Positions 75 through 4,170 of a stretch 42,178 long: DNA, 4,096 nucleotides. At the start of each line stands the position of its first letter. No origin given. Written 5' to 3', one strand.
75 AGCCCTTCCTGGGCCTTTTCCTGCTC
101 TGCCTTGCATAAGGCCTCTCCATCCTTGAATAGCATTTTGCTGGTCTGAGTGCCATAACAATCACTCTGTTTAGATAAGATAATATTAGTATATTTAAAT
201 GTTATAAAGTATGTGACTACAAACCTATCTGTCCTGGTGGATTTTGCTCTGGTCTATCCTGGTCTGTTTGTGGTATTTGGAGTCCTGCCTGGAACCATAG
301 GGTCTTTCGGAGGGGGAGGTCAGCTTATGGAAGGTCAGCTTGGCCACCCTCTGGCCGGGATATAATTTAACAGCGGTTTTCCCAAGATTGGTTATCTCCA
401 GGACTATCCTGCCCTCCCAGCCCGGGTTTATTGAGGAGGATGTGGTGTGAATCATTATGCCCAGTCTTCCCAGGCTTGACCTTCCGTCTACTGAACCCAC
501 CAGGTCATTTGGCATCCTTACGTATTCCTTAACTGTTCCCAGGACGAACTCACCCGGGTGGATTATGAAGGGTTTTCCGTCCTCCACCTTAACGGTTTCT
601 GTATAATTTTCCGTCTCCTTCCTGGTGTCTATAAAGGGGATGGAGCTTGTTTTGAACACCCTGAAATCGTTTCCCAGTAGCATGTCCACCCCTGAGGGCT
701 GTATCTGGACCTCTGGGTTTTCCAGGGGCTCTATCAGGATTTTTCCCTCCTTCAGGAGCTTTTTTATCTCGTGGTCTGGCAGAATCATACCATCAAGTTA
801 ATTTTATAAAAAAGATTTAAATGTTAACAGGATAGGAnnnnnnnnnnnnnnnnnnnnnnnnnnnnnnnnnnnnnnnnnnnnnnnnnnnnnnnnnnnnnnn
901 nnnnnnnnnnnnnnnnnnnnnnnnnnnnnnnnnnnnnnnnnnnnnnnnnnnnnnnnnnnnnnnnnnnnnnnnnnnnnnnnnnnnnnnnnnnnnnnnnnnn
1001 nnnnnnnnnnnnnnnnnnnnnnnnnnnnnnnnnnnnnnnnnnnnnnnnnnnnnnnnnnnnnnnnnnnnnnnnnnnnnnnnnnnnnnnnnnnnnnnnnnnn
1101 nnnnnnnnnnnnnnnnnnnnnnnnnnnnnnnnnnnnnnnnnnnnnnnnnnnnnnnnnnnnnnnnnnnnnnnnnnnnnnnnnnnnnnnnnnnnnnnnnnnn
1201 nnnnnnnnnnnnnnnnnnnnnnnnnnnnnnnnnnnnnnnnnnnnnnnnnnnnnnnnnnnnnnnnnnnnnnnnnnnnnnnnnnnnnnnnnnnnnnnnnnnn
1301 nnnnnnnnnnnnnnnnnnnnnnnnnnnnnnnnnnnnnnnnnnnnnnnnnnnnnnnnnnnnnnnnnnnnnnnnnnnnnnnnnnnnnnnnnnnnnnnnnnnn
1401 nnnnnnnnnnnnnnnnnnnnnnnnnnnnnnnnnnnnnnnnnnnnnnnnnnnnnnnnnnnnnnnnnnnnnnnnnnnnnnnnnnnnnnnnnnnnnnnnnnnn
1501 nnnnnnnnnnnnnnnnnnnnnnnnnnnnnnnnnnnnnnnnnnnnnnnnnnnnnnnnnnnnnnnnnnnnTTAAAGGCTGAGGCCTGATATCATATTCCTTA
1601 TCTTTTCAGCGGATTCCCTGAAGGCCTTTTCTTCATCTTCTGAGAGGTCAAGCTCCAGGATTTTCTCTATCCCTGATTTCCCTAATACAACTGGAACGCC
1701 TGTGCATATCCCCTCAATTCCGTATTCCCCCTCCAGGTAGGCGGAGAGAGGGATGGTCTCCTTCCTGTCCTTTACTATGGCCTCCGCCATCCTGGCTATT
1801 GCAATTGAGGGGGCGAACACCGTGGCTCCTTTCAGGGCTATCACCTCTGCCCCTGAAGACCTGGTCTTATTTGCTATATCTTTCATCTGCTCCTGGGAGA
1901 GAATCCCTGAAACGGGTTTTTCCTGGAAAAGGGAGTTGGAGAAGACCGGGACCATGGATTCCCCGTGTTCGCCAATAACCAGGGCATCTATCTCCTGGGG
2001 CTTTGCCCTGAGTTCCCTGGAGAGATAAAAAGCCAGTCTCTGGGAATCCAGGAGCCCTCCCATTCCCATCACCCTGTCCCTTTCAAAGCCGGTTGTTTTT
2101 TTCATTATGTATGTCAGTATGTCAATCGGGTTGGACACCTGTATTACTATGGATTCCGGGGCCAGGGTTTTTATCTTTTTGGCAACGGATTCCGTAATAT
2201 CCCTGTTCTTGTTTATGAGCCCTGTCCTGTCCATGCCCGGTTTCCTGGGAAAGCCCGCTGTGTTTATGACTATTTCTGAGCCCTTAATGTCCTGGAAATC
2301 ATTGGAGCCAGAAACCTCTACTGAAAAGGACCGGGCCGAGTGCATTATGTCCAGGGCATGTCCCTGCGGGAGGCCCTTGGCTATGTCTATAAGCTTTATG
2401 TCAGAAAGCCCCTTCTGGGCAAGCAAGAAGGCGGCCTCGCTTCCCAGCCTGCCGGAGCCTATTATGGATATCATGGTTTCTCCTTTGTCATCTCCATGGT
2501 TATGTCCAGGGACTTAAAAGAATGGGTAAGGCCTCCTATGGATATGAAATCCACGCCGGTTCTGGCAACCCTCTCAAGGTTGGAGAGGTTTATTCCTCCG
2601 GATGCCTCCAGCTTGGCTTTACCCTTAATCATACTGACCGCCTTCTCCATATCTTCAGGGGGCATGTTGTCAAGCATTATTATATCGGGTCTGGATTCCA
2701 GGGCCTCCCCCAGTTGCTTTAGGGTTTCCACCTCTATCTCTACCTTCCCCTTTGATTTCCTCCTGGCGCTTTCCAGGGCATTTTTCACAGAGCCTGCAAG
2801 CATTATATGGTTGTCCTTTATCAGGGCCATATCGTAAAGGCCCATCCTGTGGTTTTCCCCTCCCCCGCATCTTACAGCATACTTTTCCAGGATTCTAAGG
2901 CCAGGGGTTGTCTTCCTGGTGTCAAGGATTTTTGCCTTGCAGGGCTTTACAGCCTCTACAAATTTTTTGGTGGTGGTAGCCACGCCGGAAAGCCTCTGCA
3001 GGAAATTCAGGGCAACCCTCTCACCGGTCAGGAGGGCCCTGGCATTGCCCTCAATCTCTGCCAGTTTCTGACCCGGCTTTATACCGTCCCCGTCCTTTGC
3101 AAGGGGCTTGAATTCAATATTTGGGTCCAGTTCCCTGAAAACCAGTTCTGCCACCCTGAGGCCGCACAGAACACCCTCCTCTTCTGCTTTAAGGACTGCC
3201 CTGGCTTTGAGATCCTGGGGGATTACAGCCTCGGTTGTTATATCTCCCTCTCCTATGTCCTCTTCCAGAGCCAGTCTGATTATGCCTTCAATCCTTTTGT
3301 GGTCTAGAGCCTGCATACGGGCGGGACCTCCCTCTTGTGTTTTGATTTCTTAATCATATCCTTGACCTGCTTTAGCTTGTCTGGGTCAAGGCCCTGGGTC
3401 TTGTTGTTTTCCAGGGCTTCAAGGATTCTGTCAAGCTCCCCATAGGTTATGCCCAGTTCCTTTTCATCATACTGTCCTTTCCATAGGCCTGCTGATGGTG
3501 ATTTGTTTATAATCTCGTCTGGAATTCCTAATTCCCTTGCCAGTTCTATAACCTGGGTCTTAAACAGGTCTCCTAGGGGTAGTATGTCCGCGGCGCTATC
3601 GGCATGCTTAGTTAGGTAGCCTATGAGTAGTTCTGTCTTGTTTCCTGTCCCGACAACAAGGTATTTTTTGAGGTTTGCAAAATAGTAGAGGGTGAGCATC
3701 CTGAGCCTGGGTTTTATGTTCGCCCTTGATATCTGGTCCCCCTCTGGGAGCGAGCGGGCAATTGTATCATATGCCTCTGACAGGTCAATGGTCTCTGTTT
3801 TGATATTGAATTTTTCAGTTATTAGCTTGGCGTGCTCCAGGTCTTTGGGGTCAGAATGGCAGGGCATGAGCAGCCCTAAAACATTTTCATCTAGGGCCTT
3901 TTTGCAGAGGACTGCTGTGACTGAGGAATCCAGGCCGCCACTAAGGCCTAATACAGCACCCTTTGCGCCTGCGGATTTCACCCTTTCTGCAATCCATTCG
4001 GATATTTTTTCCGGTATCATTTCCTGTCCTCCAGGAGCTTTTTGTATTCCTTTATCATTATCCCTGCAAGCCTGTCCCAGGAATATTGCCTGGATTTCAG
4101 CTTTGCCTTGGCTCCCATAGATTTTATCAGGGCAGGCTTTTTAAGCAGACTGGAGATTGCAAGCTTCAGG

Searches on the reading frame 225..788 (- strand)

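Call 9: search_protein_families(library=pfam, proteins=[window:225-788:-])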
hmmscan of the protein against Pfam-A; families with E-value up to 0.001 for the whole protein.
window:225-788:- (187 aa): 4 families
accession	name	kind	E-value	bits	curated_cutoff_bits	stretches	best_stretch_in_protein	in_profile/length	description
PF22769.1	DCD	-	2.2e-46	158.2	27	1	2-155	1-152/153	dCTP deaminase-like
PF06559.16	DCD_N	-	3.5e-10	40.4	21.4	1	2-154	4-161/164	2'-deoxycytidine 5'-triphosphate deaminase (DCD) N-terminal domain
PF22569.1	DCD_C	-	3.2e-09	36.9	22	1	57-176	61-185/192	2'-deoxycytidine 5'-triphosphate deaminase (DCD), C-terminal domain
PF00692.24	dUTPase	-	1.1e-07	32.1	22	1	73-168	23-116/129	dUTPase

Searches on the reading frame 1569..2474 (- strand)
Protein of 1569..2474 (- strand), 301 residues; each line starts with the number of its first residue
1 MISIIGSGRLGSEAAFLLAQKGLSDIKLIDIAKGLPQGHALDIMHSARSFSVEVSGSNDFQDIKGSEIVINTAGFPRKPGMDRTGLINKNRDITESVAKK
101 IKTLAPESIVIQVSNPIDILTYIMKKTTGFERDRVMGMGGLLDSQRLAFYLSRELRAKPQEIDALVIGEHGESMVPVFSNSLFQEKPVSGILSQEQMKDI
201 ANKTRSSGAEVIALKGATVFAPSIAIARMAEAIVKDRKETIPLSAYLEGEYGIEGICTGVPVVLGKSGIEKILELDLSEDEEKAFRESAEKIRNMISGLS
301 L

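Call 9: search_protein_families(library=pfam, proteins=[window:1569-2474:-])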
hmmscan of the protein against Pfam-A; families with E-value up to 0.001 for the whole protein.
window:1569-2474:- (301 aa): 3 families
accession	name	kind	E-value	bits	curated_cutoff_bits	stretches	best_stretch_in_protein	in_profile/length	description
PF00056.29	Ldh_1_N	-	9e-35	120.2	27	1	2-137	3-141/141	lactate/malate dehydrogenase, NAD binding domain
PF02866.23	Ldh_1_C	-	4.1e-31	108.8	22.6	1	142-296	3-167/174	lactate/malate dehydrogenase, alpha/beta C-terminal domain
PF02056.22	Glyco_hydro_4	-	0.00021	21.4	23.2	1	96-131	126-161/183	Family 4 glycosyl hydrolase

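Call 25: find_homologous_proteins(query=window:1569-2474:-, max_evalue=1e-30)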
Query window:1569-2474:- (301 aa): 5697 proteins with E <= 1e-30 among 8000 candidates; the best 120 are listed.
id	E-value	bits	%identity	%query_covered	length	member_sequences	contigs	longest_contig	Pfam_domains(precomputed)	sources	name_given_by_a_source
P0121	7.9e-186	634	100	100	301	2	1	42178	PF00056.30,PF02866.24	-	-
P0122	3.3e-150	517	81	100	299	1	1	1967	PF00056.30,PF02866.24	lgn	-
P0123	1.0e-144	499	78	100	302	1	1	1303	PF00056.30,PF02866.24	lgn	-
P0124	4.4e-142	490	75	100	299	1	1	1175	PF00056.30,PF02866.24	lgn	-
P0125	3.3e-141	487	73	100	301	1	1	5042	PF00056.30,PF02866.24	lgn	-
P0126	3.3e-140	484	75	100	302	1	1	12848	PF00056.30,PF02866.24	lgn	-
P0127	6.6e-140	483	75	100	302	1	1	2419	PF00056.30,PF02866.24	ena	-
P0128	2.5e-135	468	73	100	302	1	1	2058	PF00056.30,PF02866.24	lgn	-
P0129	4.3e-134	464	71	99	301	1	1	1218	PF00056.30,PF02866.24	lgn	-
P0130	2.1e-132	458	71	99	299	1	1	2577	PF00056.30,PF02866.24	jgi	jgi:malate dehydrogenase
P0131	1.0e-114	400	62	100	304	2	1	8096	PF00056.30,PF02866.24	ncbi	-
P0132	1.1e-114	400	61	100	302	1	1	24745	PF00056.30,PF02866.24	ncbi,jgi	-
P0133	2.3e-111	389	61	98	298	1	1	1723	PF00056.30,PF02056.23,PF02866.24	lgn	-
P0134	7.7e-107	375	59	100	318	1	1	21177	PF00056.30,PF02866.24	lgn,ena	-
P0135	5.2e-104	365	58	100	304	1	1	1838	PF00056.30,PF02866.24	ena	-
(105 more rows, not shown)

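Call 86: list_cluster_members(proteins=[P0131, P0132, P0009, P0014, P0015, P0024, P0026, P0037, P0039])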
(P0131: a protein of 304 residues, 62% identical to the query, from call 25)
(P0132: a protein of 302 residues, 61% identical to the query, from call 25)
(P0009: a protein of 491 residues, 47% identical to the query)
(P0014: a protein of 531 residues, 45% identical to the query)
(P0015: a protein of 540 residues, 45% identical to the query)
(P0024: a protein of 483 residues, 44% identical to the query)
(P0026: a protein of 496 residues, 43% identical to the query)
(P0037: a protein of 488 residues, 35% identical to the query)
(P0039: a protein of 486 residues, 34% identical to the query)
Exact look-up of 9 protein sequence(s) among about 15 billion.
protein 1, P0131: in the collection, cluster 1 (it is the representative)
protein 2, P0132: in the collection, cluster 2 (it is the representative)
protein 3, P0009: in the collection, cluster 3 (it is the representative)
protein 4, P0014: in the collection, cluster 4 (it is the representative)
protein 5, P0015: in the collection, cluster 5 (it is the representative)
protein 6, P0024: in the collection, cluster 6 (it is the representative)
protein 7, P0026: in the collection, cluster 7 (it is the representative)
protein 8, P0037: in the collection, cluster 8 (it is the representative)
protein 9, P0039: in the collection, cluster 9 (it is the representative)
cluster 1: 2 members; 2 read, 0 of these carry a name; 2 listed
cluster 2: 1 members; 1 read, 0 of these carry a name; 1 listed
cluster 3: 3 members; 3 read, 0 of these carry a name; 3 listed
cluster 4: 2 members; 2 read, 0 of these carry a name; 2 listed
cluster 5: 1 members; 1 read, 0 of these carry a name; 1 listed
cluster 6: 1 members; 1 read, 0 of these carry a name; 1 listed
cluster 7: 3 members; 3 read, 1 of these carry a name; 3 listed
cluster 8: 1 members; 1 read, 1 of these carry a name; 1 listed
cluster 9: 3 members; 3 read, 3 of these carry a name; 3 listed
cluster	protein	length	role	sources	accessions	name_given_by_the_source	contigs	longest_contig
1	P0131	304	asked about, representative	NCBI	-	-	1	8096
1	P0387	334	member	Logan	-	-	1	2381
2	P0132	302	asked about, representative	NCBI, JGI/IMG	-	-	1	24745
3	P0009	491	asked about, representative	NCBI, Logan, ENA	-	-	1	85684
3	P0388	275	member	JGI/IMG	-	-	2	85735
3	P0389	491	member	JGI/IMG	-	-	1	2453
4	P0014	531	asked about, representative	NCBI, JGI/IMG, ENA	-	-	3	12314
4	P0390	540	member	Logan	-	-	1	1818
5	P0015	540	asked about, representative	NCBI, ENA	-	-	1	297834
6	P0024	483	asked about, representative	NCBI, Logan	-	-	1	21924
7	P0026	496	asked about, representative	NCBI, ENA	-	-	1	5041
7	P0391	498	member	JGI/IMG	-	radical SAM superfamily enzyme YgiQ (UPF0313 family)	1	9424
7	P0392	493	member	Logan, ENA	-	-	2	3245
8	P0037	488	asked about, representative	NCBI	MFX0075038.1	MAG: B12-binding domain-containing radical SAM protein [Candidatus Hermodarchaeota ...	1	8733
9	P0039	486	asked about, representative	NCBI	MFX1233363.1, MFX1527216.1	MAG: B12-binding domain-containing radical SAM protein [Promethearchaeota archaeon]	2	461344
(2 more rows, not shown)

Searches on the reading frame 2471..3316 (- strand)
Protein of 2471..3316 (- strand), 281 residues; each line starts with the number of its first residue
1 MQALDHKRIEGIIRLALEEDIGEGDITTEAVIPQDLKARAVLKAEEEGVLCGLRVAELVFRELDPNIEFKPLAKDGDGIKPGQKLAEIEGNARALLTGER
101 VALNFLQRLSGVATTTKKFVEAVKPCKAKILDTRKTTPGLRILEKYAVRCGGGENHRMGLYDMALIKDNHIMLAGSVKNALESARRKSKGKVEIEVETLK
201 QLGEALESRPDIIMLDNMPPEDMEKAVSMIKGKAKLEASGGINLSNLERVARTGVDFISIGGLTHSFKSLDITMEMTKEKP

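Call 9: search_protein_families(library=pfam, proteins=[window:2471-3316:-])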
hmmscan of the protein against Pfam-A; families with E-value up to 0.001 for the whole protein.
window:2471-3316:- (281 aa): 2 families
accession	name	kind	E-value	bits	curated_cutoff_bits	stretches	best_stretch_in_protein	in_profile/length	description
PF01729.25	QRPTase_C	-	1.6e-62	210.6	23.1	1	112-275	1-169/169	Quinolinate phosphoribosyl transferase, C-terminal domain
PF02749.22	QRPTase_N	-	1.6e-25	89.6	27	1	25-110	1-82/82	Quinolinate phosphoribosyl transferase, N-terminal domain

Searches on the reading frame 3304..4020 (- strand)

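Call 9: search_protein_families(library=pfam, proteins=[window:3304-4020:-])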
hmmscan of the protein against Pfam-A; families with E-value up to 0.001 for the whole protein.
window:3304-4020:- (238 aa): 3 families
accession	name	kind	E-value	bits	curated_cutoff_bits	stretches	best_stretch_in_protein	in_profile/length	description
PF02540.23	NAD_synthase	-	9.1e-80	267.7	21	1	4-233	3-242/242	NAD synthase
PF03054.22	tRNA_Me_trans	-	3.7e-08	33.7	20.6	1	23-85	4-77/202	tRNA methyl transferase HUP domain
PF06508.19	QueC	-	9.6e-06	25.7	22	1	22-94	2-74/210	Queuosine biosynthesis protein QueC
